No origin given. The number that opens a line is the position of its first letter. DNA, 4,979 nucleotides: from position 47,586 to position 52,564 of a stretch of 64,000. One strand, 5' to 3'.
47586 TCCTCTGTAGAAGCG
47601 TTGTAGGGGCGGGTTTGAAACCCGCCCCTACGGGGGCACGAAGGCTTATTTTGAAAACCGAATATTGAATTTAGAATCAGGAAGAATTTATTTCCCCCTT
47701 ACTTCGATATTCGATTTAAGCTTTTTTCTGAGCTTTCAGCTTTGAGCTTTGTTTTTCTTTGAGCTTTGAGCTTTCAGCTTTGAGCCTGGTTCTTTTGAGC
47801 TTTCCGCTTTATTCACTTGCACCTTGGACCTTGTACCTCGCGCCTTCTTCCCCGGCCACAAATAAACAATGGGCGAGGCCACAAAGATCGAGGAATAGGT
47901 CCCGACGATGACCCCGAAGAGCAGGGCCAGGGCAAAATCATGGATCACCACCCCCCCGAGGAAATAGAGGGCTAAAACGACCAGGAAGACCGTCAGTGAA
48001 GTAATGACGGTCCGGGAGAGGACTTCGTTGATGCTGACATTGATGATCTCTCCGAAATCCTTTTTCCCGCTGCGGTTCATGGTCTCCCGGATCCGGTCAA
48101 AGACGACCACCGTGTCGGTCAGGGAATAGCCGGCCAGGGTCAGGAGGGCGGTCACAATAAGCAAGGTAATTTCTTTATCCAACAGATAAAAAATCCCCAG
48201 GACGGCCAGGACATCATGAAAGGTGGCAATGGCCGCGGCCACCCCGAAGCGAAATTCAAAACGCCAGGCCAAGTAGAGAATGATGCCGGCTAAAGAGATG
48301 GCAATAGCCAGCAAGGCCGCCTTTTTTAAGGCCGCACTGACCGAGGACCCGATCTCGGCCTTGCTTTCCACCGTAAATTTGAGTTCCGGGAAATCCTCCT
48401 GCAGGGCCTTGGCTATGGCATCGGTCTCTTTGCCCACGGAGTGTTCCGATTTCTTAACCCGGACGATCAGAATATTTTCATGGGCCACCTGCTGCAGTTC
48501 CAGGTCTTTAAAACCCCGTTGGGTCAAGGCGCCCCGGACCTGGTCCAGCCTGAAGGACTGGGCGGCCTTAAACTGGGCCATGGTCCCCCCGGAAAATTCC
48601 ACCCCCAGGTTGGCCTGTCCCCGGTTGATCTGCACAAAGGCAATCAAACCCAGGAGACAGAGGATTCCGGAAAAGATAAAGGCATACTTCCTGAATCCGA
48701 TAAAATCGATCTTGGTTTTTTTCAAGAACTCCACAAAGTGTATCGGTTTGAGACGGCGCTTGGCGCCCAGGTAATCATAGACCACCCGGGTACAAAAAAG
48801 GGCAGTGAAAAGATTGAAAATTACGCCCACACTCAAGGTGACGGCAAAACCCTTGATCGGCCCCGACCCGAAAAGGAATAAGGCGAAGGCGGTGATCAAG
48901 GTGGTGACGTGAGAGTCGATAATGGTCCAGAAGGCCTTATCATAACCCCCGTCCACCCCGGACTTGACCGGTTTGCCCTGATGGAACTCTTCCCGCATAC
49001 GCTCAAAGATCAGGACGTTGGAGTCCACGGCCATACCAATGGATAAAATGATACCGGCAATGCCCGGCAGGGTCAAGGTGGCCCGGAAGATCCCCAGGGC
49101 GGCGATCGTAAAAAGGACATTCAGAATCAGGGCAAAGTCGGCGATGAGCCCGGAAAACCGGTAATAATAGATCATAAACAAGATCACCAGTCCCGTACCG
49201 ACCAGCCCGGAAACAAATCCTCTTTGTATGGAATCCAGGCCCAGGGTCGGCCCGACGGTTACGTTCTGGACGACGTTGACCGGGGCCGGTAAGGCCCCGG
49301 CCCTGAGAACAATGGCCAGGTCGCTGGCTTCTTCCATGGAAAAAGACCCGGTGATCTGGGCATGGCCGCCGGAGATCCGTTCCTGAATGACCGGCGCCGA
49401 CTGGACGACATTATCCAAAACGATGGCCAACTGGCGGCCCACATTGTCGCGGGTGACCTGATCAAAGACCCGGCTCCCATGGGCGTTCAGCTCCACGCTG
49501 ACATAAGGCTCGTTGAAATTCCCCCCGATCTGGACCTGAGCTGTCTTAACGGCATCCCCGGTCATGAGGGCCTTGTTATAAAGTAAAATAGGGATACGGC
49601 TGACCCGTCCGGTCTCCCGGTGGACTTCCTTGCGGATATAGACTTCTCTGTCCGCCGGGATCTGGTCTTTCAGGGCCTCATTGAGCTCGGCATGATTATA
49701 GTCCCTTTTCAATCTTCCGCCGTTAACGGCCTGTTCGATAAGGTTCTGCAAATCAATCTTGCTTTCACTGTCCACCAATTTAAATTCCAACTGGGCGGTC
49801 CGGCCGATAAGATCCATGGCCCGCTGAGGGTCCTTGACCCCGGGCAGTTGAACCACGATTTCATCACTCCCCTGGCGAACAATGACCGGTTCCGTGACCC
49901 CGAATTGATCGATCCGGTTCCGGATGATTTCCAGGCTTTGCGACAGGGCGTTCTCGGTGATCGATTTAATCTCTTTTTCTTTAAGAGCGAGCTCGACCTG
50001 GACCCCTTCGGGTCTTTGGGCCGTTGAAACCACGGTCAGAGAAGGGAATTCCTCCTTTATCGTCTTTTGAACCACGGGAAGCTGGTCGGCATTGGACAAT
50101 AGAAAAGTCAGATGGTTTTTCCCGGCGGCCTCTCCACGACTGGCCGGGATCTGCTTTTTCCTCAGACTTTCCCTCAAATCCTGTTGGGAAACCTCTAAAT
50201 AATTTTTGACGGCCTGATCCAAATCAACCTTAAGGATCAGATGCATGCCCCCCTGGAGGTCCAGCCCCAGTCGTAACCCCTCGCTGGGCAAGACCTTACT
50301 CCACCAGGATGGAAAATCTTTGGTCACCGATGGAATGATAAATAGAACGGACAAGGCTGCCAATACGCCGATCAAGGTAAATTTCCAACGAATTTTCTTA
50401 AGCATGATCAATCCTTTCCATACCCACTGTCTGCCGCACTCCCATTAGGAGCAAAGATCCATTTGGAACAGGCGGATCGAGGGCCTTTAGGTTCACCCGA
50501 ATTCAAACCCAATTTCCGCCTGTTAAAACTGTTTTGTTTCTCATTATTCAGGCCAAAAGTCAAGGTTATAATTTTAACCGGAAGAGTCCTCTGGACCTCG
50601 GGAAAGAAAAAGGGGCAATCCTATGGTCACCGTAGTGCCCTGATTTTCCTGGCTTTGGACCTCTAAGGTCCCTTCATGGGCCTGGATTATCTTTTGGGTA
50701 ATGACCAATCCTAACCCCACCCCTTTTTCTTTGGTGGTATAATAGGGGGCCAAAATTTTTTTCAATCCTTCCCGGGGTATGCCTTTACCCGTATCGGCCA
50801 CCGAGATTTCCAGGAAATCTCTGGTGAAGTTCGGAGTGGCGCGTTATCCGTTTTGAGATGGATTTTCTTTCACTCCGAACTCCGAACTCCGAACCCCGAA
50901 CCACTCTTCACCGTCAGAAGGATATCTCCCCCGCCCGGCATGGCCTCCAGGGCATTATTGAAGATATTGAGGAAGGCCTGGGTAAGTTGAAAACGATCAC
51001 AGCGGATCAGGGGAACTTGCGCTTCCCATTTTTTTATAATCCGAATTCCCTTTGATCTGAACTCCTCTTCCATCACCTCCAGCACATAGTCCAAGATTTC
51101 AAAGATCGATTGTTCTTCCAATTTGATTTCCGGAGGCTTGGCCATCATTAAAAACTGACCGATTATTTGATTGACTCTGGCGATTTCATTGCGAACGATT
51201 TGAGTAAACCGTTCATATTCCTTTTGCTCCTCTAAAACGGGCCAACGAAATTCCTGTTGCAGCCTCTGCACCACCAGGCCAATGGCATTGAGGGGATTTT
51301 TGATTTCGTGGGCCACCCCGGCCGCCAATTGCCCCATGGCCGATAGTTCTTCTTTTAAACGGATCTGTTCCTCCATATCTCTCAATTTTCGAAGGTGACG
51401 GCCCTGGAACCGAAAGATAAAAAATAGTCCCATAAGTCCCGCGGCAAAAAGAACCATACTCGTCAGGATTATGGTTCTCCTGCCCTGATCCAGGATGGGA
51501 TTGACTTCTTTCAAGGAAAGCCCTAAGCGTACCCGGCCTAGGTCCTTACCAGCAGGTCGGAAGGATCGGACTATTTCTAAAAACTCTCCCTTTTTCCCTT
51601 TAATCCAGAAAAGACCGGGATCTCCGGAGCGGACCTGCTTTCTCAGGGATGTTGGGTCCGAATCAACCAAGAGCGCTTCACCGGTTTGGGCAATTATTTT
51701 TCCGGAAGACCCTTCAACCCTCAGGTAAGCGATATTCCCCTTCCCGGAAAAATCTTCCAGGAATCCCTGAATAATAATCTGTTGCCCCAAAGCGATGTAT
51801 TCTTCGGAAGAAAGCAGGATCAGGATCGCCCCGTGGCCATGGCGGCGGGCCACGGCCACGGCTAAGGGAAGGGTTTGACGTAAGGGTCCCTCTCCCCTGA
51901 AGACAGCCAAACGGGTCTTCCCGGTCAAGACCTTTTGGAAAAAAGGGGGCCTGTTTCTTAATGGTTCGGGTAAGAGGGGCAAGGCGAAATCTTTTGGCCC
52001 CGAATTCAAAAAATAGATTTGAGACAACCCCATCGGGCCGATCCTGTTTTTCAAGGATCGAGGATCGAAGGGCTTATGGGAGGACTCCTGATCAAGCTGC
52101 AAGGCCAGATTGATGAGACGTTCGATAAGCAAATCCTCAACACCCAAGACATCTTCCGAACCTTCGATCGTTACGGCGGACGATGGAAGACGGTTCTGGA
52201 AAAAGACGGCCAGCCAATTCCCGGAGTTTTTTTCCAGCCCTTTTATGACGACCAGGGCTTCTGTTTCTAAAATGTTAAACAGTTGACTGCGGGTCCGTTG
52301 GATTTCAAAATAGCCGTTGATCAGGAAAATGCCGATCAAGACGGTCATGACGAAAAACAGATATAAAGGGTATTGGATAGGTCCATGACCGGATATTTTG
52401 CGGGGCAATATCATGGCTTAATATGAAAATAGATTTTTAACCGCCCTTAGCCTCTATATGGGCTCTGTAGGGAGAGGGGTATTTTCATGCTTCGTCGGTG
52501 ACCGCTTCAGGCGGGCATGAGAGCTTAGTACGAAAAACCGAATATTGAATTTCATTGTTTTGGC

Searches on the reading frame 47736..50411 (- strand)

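Call 43: search_protein_families(library=pfam, proteins=[window:47736-50411:-], max_evalue=0.00001)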
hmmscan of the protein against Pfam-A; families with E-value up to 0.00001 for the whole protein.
window:47736-50411:- (891 aa): 5 families
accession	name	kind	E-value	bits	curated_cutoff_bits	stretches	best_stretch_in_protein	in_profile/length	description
PF02355.23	SecD_SecF_C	-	6.7e-78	260.9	20.5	2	676-852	11-186/189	Protein export membrane protein SecD/SecF, C-terminal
PF22599.2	SecDF_P1_head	-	1.2e-37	128.7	27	1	271-376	9-114/114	SecDF, P1 head subdomain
PF21760.3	SecD_1st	-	8.2e-30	102.5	27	1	157-214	2-59/60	Protein translocase subunit SecDF, P1 domain, N-terminal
PF07549.19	Sec_GG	-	6.4e-09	35.5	20.3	0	45-63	7-25/28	SecD/SecF GG Motif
PF03176.21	MMPL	-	2.4e-06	27.2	20.5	1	436-538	191-292/333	MMPL family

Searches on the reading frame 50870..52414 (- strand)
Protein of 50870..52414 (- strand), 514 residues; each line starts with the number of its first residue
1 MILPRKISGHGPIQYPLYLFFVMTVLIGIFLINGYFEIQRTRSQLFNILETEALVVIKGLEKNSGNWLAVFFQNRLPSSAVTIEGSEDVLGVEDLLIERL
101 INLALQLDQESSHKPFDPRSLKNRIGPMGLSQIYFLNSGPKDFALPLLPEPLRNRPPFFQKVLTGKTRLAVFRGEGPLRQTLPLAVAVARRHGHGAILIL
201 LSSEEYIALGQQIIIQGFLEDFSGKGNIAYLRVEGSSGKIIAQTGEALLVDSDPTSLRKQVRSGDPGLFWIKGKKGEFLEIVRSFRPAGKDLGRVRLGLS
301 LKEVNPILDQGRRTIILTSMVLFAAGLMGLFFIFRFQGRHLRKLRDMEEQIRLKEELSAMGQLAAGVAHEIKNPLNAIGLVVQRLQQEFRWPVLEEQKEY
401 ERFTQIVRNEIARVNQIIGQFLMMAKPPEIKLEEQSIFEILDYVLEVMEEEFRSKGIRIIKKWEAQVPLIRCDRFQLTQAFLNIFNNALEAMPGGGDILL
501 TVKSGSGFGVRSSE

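Call 43: search_protein_families(library=pfam, proteins=[window:50870-52414:-], max_evalue=0.00001)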
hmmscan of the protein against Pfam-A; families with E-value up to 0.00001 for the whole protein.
window:50870-52414:- (514 aa): 1 family
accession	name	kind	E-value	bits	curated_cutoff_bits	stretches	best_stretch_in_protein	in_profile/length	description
PF00512.31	HisKA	-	2e-12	47.4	26.9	1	360-426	2-62/66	His Kinase A (phospho-acceptor) domain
